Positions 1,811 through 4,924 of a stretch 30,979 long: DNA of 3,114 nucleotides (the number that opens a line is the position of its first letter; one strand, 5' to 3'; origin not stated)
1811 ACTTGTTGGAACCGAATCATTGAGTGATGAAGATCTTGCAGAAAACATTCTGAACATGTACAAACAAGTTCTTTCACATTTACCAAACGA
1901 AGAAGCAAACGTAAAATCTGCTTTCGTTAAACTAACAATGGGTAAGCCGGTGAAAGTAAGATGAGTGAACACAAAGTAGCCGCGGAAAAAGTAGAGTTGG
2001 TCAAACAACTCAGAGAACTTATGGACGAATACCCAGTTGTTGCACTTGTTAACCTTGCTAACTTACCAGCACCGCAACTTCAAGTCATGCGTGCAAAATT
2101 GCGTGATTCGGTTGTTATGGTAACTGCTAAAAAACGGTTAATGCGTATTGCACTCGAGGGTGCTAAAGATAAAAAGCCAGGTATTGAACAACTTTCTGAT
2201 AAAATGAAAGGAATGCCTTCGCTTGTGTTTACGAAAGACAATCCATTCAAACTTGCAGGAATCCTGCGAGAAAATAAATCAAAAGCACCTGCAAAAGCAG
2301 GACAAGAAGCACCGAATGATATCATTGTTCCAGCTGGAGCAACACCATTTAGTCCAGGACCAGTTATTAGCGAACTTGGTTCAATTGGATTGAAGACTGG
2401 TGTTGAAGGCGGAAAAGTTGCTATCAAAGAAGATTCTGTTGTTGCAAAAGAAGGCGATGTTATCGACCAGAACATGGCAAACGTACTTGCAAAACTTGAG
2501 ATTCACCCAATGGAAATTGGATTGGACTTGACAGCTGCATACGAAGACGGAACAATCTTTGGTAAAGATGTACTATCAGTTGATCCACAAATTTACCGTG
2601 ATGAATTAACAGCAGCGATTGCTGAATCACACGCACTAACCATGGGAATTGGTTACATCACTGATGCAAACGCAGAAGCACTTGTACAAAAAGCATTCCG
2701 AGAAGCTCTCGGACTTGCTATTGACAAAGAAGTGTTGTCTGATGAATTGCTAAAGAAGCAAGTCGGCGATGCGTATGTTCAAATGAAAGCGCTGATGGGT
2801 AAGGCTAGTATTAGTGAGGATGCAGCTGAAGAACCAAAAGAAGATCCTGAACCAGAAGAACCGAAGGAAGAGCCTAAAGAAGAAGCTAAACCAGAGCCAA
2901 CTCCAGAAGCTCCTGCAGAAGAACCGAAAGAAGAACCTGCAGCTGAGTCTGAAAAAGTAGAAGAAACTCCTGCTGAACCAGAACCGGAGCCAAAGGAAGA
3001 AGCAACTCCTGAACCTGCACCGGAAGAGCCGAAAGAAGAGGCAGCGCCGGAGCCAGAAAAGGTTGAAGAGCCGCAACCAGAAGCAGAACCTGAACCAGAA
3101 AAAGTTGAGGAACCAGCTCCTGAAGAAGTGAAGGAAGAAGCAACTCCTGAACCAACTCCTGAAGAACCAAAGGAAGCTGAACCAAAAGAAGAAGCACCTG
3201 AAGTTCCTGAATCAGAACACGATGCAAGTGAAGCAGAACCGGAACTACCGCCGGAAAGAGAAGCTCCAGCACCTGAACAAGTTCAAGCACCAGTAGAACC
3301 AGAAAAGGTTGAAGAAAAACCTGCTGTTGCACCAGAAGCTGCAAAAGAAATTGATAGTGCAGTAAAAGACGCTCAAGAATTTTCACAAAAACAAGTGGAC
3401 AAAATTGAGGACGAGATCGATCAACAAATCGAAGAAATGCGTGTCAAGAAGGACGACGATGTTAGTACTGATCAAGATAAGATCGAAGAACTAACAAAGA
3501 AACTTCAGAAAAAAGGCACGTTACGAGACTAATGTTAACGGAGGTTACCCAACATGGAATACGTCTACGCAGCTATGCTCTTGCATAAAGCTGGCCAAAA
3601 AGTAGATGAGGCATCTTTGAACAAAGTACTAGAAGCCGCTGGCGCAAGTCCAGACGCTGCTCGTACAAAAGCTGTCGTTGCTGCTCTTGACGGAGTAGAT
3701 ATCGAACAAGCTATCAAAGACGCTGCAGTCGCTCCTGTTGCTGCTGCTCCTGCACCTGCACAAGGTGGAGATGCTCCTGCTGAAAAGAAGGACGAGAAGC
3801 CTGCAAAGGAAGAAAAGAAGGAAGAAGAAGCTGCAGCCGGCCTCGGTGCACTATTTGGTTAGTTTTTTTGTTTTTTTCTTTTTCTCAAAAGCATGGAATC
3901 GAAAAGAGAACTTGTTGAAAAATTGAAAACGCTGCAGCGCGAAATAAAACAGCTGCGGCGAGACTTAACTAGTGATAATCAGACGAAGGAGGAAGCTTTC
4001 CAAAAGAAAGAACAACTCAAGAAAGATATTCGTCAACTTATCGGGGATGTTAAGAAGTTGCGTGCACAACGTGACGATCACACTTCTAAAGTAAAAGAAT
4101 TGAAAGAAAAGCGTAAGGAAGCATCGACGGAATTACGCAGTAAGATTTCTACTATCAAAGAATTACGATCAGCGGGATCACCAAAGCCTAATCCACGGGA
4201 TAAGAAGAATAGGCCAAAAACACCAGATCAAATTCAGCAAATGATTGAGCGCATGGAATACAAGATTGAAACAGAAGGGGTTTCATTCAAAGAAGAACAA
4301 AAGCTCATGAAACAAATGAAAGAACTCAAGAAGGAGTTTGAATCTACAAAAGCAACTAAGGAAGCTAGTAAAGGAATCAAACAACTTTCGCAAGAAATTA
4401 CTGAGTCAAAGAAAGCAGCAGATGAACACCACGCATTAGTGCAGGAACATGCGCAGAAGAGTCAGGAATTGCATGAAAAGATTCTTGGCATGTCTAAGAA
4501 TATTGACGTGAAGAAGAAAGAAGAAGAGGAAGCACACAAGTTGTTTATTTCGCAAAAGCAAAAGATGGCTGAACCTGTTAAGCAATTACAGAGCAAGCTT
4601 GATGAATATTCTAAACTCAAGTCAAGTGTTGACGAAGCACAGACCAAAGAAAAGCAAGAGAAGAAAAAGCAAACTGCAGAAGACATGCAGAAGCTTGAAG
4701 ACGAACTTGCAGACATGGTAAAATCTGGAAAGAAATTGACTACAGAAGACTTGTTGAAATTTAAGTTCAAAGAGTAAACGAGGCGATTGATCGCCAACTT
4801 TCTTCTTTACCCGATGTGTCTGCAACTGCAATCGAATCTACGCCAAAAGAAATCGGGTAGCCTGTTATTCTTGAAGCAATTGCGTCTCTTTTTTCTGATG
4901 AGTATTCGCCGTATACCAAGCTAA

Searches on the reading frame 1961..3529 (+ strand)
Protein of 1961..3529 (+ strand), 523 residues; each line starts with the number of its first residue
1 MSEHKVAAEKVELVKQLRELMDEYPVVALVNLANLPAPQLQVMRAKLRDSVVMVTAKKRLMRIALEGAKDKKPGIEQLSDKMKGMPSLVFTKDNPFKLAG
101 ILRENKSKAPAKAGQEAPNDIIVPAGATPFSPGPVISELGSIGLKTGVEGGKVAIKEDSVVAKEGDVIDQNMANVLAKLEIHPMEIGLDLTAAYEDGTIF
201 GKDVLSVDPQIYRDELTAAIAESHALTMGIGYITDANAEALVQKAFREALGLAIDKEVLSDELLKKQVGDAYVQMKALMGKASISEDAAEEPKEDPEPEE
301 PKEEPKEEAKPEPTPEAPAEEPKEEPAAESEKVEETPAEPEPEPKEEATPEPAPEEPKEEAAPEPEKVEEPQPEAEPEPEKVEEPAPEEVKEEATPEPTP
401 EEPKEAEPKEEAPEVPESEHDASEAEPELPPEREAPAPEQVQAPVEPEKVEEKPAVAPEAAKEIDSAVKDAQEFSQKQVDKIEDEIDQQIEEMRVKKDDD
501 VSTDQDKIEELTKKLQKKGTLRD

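Call 8: search_protein_families(library=pfam, proteins=[window:1961-3529:+], max_evalue=0.001)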
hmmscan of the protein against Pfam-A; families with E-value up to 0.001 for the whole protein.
window:1961-3529:+ (523 aa): 2 families
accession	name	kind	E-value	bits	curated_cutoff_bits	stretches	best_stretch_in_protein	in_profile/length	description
PF00466.25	Ribosomal_L10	-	2.1e-22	79.5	22.8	1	7-105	3-98/100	Ribosomal protein L10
PF17777.6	RL10P_insert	-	2.9e-17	62.8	29.1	1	111-181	1-71/71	Insertion domain in 60S ribosomal protein L10P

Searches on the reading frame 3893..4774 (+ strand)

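Call 8: search_protein_families(library=pfam, proteins=[window:3893-4774:+], max_evalue=0.001)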
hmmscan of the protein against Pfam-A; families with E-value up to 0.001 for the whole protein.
window:3893-4774:+ (294 aa): 1 family
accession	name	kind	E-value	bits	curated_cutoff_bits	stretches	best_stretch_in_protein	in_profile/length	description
PF23435.1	DUF7121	-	3.1e-12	47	29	1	18-291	41-302/307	Family of unknown function (DUF7121)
